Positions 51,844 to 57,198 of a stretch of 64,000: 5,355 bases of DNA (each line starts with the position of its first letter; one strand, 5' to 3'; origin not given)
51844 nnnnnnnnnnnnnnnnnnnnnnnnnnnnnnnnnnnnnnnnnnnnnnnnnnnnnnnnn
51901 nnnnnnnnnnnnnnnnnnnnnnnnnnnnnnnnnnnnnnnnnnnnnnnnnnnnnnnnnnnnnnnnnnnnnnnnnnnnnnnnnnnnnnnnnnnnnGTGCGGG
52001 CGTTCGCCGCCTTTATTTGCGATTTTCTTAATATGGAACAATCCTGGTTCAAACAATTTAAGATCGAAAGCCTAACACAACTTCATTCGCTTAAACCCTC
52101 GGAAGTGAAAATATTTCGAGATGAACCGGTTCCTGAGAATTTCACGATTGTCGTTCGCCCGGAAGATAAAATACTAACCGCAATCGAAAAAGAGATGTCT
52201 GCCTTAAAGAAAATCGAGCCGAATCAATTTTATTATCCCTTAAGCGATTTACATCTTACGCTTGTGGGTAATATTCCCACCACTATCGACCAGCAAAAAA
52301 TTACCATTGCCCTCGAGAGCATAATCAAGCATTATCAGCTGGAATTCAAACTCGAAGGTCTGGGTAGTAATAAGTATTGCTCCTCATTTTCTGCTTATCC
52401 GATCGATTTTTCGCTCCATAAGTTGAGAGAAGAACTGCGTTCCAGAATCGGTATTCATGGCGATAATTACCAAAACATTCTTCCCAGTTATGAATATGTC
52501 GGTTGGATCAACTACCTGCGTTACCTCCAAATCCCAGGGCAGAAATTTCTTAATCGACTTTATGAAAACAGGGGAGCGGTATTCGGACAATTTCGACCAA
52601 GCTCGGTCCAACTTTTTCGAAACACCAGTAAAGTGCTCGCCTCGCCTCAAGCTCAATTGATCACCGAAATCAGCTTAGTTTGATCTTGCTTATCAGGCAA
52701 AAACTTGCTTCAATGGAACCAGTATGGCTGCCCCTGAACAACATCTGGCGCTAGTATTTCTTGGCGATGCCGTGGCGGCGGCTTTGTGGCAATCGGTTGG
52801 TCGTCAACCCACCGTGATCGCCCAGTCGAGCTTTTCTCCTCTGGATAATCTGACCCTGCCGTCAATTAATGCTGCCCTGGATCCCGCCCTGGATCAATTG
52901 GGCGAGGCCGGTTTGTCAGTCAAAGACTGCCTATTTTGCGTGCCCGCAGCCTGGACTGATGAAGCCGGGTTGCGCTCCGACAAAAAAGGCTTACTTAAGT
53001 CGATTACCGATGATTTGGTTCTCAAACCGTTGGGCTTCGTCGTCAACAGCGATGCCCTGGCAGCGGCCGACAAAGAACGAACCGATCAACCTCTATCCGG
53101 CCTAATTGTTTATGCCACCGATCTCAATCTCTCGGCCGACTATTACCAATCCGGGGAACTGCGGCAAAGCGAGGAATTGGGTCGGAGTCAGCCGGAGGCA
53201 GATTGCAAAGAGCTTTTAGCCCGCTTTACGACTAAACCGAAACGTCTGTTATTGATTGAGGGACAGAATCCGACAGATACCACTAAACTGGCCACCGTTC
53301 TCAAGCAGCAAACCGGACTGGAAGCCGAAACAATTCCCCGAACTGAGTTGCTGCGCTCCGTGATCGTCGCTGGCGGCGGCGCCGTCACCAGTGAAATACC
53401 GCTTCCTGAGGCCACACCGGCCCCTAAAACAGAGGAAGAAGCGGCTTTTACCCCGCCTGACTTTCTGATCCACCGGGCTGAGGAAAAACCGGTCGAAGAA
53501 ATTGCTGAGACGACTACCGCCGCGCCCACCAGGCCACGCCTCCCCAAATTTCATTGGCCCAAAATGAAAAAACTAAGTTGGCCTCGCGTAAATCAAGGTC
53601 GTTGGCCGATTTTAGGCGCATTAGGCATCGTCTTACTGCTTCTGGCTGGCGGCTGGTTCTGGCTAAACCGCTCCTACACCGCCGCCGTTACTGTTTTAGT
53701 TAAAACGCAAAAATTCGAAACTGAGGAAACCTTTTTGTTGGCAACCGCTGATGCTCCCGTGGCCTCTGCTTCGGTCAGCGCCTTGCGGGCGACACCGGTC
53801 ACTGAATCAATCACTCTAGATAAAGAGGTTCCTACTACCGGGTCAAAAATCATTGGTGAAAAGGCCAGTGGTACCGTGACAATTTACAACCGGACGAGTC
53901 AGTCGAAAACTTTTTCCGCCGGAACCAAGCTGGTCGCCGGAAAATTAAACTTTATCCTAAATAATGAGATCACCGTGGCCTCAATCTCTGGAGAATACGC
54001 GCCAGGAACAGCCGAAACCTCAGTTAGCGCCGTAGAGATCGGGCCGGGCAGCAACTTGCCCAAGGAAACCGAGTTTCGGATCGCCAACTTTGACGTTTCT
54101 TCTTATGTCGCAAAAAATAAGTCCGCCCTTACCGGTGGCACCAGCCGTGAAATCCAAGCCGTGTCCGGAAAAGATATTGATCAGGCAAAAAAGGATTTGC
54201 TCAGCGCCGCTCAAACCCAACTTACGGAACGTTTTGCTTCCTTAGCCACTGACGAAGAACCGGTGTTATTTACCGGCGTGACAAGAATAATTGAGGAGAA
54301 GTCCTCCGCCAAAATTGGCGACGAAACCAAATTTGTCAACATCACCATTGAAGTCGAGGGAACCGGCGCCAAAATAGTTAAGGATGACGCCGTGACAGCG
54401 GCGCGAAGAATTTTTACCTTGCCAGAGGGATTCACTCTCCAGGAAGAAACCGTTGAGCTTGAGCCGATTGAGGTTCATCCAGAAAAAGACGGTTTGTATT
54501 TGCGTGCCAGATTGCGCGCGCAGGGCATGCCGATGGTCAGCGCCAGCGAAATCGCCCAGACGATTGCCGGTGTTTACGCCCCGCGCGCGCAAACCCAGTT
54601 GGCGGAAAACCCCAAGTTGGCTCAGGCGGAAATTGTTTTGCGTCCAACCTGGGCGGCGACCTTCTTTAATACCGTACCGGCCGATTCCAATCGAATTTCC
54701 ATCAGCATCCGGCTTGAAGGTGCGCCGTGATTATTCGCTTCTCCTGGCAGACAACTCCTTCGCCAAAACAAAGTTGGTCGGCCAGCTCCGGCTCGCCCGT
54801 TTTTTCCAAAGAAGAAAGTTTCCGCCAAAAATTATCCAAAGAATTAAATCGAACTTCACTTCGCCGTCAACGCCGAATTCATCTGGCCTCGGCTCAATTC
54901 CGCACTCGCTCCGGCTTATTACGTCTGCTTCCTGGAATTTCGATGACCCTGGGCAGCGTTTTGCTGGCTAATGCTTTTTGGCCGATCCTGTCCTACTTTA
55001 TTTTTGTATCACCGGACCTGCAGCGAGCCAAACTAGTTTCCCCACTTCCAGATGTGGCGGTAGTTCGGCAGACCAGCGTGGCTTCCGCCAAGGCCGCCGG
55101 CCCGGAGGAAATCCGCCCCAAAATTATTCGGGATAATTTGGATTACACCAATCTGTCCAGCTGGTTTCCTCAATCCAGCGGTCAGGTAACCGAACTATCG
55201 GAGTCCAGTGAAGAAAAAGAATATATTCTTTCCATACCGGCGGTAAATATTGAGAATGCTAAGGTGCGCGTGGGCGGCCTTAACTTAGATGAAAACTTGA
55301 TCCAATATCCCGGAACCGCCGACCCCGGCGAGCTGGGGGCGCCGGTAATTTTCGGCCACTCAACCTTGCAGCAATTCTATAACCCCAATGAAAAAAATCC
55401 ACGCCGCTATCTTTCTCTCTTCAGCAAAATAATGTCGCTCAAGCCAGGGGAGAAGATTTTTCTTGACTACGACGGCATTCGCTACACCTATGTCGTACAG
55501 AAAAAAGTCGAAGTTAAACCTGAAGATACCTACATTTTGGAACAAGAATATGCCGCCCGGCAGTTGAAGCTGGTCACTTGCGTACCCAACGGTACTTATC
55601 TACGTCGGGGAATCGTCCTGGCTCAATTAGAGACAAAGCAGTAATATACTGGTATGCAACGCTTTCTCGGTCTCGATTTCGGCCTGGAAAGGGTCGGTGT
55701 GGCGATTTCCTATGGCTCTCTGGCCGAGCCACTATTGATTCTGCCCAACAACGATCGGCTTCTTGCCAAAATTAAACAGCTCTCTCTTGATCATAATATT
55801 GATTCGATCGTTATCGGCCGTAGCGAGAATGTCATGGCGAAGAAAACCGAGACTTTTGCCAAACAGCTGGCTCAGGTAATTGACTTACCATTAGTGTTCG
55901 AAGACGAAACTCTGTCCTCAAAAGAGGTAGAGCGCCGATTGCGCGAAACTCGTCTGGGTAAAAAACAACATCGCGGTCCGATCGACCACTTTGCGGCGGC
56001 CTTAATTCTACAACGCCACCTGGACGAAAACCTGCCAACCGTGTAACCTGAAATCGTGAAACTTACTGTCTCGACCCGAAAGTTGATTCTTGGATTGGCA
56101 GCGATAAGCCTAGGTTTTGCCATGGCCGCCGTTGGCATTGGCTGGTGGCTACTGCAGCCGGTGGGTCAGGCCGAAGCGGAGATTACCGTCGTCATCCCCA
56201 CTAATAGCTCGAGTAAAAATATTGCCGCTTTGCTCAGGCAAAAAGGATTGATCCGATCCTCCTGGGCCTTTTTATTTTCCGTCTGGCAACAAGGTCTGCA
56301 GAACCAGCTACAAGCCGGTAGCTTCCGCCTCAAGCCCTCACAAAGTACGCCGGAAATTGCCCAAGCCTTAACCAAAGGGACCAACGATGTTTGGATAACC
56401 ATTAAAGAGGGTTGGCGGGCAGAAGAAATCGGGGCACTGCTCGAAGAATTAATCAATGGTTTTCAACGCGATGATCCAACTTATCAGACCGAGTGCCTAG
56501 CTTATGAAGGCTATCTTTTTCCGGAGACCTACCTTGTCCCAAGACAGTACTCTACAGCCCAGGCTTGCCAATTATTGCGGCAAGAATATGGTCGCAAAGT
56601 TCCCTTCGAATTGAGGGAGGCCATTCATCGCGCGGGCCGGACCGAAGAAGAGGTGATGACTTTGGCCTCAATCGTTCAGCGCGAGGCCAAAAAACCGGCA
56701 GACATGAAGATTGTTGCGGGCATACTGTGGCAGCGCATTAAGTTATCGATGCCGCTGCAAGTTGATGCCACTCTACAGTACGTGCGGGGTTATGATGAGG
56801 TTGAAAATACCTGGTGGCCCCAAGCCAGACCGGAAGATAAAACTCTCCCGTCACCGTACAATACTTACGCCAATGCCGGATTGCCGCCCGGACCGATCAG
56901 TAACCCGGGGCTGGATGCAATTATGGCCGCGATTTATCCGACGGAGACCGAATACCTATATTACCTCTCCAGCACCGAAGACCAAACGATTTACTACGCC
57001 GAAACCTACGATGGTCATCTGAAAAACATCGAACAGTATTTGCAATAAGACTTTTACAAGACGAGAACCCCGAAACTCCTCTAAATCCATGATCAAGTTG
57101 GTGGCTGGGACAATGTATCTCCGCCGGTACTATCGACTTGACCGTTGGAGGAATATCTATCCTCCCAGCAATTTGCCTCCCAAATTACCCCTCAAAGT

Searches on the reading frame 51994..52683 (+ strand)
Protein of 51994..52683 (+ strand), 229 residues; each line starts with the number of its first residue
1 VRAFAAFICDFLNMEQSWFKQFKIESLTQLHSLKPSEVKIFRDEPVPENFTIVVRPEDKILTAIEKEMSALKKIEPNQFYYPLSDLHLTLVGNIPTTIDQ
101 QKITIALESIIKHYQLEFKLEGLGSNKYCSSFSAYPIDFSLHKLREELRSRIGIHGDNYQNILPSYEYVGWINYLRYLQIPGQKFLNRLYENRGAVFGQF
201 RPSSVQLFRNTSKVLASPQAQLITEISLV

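Call 25: search_protein_families(library=pfam, proteins=[window:51994-52683:+], max_evalue=0.01)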
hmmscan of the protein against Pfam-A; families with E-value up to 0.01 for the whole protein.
window:51994-52683:+ (229 aa): 0 families

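Call 26: search_solved_structures(query=window:51994-52683:+, max_evalue=1, show_alignments=1)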
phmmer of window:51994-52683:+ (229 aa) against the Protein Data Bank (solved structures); distinct sequences matched with E-value up to 1: 0.

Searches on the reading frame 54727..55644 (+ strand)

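Call 41: search_protein_families(library=pfam, proteins=[window:54727-55644:+], max_evalue=0.001)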
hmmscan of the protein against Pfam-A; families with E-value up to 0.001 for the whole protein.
window:54727-55644:+ (305 aa): 1 family
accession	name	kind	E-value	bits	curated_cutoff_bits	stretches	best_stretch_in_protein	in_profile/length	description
PF04203.18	Sortase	-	3.1e-16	59.7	26.6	1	168-301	1-124/125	Sortase domain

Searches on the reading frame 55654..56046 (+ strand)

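Call 41: search_protein_families(library=pfam, proteins=[window:55654-56046:+], max_evalue=0.001)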
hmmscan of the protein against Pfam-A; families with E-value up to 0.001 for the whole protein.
window:55654-56046:+ (130 aa): 1 family
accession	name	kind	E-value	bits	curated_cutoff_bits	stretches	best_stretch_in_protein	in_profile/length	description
PF03652.20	RuvX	-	8.7e-26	91.3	29.2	1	2-124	1-133/134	Holliday junction resolvase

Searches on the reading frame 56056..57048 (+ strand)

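Call 41: search_protein_families(library=pfam, proteins=[window:56056-57048:+], max_evalue=0.001)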
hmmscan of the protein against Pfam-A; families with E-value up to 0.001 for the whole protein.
window:56056-57048:+ (330 aa): 1 family
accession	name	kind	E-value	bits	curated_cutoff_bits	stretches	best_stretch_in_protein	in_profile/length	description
PF02618.21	YceG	-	1.5e-71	241.5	32.4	1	45-326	1-274/275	YceG-like family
